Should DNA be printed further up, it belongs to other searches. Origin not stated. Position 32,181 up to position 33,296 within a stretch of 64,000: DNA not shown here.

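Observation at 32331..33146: Phage-encoded Thg1-like 3'-5' nucleotidyltransferase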

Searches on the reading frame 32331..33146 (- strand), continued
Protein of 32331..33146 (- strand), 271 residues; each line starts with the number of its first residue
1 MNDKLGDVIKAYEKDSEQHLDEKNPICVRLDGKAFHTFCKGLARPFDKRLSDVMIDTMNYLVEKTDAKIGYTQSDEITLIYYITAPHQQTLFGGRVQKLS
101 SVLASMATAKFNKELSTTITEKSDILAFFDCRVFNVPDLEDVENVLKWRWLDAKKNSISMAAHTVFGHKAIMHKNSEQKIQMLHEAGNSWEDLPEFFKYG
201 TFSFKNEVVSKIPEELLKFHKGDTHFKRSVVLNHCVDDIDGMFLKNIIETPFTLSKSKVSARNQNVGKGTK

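Call 50: get_annotated_region(hit=H30, flank=8000)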
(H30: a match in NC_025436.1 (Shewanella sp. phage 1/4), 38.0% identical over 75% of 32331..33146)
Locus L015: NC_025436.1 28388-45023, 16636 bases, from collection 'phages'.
description: Shewanella sp. phage 1/4, complete genome.
organism: Shewanella sp. phage 1/4 (NCBI taxid 1458859)
taxonomy: Viruses; Duplodnaviria; Heunggongvirae; Uroviricota; Caudoviricetes
host: -; source: Baltic Sea ice; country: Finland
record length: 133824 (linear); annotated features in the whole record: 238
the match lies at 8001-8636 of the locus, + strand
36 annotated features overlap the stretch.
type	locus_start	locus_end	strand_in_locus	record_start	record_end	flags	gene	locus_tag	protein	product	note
CDS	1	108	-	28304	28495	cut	-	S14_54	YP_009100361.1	hypothetical protein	-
CDS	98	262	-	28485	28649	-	-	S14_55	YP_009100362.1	hypothetical protein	-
CDS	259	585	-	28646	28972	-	-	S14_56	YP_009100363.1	hypothetical protein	-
CDS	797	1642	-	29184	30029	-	-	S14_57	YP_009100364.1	exonuclease recombination-associated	-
CDS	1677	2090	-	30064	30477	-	-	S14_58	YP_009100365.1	dUTPase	-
CDS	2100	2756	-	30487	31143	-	-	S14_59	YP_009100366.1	hypothetical protein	-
CDS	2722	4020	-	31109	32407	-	-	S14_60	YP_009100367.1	endonuclease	-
CDS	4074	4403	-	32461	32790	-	-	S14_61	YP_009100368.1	hypothetical protein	-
CDS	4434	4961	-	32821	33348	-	-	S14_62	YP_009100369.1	ATPase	-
CDS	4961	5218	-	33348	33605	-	-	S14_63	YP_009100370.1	hypothetical protein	-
CDS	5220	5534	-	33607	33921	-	-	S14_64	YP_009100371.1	hypothetical protein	-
CDS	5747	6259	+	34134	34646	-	-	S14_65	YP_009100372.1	hypothetical protein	-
CDS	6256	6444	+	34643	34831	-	-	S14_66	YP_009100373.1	hypothetical protein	-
CDS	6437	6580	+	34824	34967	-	-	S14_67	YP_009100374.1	hypothetical protein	-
CDS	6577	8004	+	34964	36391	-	-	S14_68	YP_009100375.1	helicase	-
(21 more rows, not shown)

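Call 51: get_annotated_region(hit=H9, flank=8000)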
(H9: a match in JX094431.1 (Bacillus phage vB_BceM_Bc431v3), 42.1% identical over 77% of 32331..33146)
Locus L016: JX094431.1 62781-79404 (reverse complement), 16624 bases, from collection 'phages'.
description: Bacillus cereus bacteriophage vB_BceM_Bc431v3, complete genome.
organism: Bacillus phage vB_BceM_Bc431v3 (NCBI taxid 1195072)
taxonomy: Viruses; Duplodnaviria; Heunggongvirae; Uroviricota; Caudoviricetes; Herelleviridae; Bastillevirinae; Caeruleovirus; Caeruleovirus Bc431
host: Bacillus cereus; source: -; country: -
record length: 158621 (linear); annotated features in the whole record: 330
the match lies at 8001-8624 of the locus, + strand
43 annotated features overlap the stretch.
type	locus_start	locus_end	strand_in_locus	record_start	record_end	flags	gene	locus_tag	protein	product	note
CDS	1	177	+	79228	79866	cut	orf163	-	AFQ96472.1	putative sigma factor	similar to YP_001468523.1 gp143 [Listeria phage A511] and AAY53377.1 gp74 [Listeria phage P100] and YP_001504175.1; ...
CDS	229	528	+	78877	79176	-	orf162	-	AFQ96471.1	putative membrane protein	motifs: two transmembrane domains shown using TMHMM and Phobius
CDS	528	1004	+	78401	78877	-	orf161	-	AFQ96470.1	hypothetical protein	-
CDS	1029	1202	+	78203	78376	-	orf161A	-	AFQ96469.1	hypothetical protein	-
CDS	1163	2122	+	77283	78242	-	orf160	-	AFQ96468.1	hypothetical protein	similar to AAY53382.1 gp79 [Listeria phage P100] and YP_001468527.1 gp147 [Listeria phage A511]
CDS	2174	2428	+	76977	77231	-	orf159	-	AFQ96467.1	hypothetical protein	-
CDS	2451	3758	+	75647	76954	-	orf158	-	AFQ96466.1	hypothetical protein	similar to AAY53383.1 gp80 [Listeria phage P100] and YP_001468528.1 gp148 [Listeria phage A511]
CDS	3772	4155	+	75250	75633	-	orf157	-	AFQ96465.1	putative membrane protein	motifs: three transmembrane domains shown using TMHMM and Phobius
regulatory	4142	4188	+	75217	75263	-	-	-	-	terminator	rho-independent terminator; discovered using TransTerm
CDS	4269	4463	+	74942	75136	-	orf156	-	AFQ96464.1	hypothetical protein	-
CDS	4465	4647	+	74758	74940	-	orf155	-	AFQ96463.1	hypothetical protein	-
CDS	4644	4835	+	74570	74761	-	orf154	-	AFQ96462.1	hypothetical protein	-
CDS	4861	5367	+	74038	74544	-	orf153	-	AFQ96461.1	putative methyltransferase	similar to YP_686174.1 SAM-dependent methyltransferase [uncultured methanogenic archaeon RC-I] and ZP_06232159.1 ...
CDS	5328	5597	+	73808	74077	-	orf152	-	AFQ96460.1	hypothetical protein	-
CDS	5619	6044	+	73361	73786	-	orf150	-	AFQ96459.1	hypothetical protein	-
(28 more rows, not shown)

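Call 52: get_annotated_region(hit=H14, flank=8000)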
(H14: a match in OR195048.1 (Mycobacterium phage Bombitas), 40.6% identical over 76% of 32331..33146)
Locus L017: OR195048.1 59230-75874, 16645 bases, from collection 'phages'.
description: Mycobacterium phage Bombitas, complete genome.
organism: Mycobacterium phage Bombitas (NCBI taxid 3043907)
taxonomy: Viruses; Duplodnaviria; Heunggongvirae; Uroviricota; Caudoviricetes; Omegavirus
host: Mycobacterium smegmatis mc2 155; source: soil; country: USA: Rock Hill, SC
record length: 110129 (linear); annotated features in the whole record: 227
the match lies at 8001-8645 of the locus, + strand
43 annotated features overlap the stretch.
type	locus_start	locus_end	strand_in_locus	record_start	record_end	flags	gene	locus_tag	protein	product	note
CDS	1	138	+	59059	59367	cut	92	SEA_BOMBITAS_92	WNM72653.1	hypothetical protein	-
CDS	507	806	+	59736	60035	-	93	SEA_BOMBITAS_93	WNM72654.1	hypothetical protein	-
CDS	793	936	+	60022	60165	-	94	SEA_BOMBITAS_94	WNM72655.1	hypothetical protein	-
CDS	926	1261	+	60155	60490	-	95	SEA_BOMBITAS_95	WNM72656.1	HNH endonuclease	-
CDS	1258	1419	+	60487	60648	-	96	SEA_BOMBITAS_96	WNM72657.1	hypothetical protein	-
CDS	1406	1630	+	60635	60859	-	97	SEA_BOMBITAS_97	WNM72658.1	hypothetical protein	-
CDS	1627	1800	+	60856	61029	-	98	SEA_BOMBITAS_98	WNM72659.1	hypothetical protein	-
CDS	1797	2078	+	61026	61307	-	99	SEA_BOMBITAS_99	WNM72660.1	hypothetical protein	-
CDS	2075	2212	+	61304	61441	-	100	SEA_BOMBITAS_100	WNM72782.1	hypothetical protein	-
CDS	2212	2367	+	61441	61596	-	101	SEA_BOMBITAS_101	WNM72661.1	membrane protein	-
CDS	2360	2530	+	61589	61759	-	102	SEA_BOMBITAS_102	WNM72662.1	hypothetical protein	-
CDS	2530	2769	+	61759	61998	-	103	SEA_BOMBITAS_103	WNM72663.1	hypothetical protein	-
CDS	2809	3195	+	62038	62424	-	104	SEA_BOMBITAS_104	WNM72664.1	hypothetical protein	-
CDS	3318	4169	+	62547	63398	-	105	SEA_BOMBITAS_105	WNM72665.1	RecB-like exonuclease/helicase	-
CDS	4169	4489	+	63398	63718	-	106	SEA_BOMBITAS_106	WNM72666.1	hypothetical protein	-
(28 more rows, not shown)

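Call 56: find_related_loci(query=A1, collection=genome_contigs, flank=6000)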
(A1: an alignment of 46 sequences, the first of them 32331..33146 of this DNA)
Query A1 (271 aa) in genome_contigs; peptide patterns used: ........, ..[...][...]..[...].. (x = any residue, [..] = any of these).
600 stretches matched a pattern (row limit reached: there are more); 583 encode a relative of the query (tblastn E <= 1e-3); the best 80 are kept; 80 distinct loci.
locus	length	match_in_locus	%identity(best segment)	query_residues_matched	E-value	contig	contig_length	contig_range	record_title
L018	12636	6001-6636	50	1-211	2e-67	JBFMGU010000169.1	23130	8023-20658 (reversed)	MAG: Myxococcota bacterium isolate MAG305 MAG305_169, whole genome shotgun sequence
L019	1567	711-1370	49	5-215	7e-70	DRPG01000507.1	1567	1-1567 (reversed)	MAG TPA_asm: Deltaproteobacteria bacterium isolate HyVt-553 HyVt-553_k145_567174, whole genome shotgun sequence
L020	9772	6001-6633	49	1-211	5e-64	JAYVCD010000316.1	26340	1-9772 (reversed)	MAG: Archangiaceae bacterium isolate GL30_UP_concoct_163 GL30_UP_concoct_163_315, whole genome shotgun sequence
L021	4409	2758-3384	48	1-208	3e-63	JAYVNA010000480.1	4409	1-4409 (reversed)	MAG: Archangium sp. isolate GL65_DN_concoct_113 GL65_DN_concoct_113_479, whole genome shotgun sequence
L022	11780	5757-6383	47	1-208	8e-63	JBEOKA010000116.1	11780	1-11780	MAG: Myxococcaceae bacterium isolate mt_II.5 NODE_1791_length_11873_cov_7.981807, whole genome shotgun sequence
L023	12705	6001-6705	45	4-229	1e-62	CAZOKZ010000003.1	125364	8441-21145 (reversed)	MAG TPA_asm: uncultured Candidatus Sumerlaeota bacterium isolate SRP304446_co1_162 genome assembly, contig: NODE_62_leng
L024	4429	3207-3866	47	3-213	2e-62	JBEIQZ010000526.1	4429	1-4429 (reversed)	MAG: Alphaproteobacteria bacterium isolate Sample-107-S7-bin-62 Sample_107_S7-bin_62-k141_593983, whole genome shotgun s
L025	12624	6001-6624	49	5-211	6e-62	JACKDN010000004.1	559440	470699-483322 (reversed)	MAG: Myxococcales bacterium isolate HK-STAS-MYXO-8 HK-STAS-MYXO-8_4, whole genome shotgun sequence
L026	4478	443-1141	47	3-231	8e-62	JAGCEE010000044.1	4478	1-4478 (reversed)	MAG: Clostridia bacterium isolate RGIG9710 Yak_Omasum-3__c208507, whole genome shotgun sequence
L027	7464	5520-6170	45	2-217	4e-62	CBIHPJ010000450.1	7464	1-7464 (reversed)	MAG TPA_asm: uncultured Myxococcales bacterium isolate SRR18156209_binner23_Refined_20 genome assembly, contig: ERZ27336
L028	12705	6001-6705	46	1-231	1e-61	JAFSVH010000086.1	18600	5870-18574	MAG: Bacilli bacterium isolate RGIG3506 Goat_Rumen.Co__c1545126, whole genome shotgun sequence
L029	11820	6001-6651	47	2-216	5e-61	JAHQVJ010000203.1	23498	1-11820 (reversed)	MAG: Myxococcales bacterium isolate MAG.005 Posi_005-P61460, whole genome shotgun sequence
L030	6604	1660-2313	44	1-216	1e-60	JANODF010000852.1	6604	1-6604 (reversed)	MAG: Archangium sp. isolate VAR_17_metabat_192 VAR_17_k141_754558, whole genome shotgun sequence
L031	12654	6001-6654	45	1-216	9e-61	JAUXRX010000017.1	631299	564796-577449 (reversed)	MAG: Archangium sp. isolate C12_metabat.bin.17_sub C12_k141_562937, whole genome shotgun sequence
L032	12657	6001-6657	47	1-218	3e-60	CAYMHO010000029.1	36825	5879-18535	MAG TPA_asm: uncultured Fimbriiglobus sp. isolate SRP302895_co1_12 genome assembly, contig: NODE_2008_length_36825_cov_1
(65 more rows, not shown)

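Call 59: search_protein_families(library=ncbifam, proteins=[window:32331-33146:-], max_evalue=0.01)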
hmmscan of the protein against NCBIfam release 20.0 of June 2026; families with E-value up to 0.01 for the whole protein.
window:32331-33146:- (271 aa): 0 families

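Call 62: search_solved_structures(query=A1, max_evalue=0.001, show_alignments=5)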
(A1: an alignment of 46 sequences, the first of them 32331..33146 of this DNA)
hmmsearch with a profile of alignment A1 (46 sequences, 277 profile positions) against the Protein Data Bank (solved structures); distinct sequences matched with E-value up to 0.001: 6.
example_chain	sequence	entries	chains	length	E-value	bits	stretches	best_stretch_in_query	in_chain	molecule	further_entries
4kgk_A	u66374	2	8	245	3.4e-59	203.8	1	7-215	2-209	Thg1-like uncharacterized protein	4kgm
5xox_A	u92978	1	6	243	8.9e-24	87.6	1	19-217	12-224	tRNA(His) guanylyltransferase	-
3wbz_A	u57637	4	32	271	1.2e-20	77.3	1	16-243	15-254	Likely histidyl tRNA-specific guanylyltransferase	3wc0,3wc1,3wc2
5axk_A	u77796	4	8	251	3.6e-19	72.5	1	28-252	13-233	tRNA(His)-5'-guanylyltransferase (Thg1) like protein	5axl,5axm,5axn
7cv1_A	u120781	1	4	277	5e-17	65.5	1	19-239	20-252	Probable tRNA(His) guanylyltransferase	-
3otb_A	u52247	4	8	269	5.6e-17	65.3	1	20-239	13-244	tRNA(His) guanylyltransferase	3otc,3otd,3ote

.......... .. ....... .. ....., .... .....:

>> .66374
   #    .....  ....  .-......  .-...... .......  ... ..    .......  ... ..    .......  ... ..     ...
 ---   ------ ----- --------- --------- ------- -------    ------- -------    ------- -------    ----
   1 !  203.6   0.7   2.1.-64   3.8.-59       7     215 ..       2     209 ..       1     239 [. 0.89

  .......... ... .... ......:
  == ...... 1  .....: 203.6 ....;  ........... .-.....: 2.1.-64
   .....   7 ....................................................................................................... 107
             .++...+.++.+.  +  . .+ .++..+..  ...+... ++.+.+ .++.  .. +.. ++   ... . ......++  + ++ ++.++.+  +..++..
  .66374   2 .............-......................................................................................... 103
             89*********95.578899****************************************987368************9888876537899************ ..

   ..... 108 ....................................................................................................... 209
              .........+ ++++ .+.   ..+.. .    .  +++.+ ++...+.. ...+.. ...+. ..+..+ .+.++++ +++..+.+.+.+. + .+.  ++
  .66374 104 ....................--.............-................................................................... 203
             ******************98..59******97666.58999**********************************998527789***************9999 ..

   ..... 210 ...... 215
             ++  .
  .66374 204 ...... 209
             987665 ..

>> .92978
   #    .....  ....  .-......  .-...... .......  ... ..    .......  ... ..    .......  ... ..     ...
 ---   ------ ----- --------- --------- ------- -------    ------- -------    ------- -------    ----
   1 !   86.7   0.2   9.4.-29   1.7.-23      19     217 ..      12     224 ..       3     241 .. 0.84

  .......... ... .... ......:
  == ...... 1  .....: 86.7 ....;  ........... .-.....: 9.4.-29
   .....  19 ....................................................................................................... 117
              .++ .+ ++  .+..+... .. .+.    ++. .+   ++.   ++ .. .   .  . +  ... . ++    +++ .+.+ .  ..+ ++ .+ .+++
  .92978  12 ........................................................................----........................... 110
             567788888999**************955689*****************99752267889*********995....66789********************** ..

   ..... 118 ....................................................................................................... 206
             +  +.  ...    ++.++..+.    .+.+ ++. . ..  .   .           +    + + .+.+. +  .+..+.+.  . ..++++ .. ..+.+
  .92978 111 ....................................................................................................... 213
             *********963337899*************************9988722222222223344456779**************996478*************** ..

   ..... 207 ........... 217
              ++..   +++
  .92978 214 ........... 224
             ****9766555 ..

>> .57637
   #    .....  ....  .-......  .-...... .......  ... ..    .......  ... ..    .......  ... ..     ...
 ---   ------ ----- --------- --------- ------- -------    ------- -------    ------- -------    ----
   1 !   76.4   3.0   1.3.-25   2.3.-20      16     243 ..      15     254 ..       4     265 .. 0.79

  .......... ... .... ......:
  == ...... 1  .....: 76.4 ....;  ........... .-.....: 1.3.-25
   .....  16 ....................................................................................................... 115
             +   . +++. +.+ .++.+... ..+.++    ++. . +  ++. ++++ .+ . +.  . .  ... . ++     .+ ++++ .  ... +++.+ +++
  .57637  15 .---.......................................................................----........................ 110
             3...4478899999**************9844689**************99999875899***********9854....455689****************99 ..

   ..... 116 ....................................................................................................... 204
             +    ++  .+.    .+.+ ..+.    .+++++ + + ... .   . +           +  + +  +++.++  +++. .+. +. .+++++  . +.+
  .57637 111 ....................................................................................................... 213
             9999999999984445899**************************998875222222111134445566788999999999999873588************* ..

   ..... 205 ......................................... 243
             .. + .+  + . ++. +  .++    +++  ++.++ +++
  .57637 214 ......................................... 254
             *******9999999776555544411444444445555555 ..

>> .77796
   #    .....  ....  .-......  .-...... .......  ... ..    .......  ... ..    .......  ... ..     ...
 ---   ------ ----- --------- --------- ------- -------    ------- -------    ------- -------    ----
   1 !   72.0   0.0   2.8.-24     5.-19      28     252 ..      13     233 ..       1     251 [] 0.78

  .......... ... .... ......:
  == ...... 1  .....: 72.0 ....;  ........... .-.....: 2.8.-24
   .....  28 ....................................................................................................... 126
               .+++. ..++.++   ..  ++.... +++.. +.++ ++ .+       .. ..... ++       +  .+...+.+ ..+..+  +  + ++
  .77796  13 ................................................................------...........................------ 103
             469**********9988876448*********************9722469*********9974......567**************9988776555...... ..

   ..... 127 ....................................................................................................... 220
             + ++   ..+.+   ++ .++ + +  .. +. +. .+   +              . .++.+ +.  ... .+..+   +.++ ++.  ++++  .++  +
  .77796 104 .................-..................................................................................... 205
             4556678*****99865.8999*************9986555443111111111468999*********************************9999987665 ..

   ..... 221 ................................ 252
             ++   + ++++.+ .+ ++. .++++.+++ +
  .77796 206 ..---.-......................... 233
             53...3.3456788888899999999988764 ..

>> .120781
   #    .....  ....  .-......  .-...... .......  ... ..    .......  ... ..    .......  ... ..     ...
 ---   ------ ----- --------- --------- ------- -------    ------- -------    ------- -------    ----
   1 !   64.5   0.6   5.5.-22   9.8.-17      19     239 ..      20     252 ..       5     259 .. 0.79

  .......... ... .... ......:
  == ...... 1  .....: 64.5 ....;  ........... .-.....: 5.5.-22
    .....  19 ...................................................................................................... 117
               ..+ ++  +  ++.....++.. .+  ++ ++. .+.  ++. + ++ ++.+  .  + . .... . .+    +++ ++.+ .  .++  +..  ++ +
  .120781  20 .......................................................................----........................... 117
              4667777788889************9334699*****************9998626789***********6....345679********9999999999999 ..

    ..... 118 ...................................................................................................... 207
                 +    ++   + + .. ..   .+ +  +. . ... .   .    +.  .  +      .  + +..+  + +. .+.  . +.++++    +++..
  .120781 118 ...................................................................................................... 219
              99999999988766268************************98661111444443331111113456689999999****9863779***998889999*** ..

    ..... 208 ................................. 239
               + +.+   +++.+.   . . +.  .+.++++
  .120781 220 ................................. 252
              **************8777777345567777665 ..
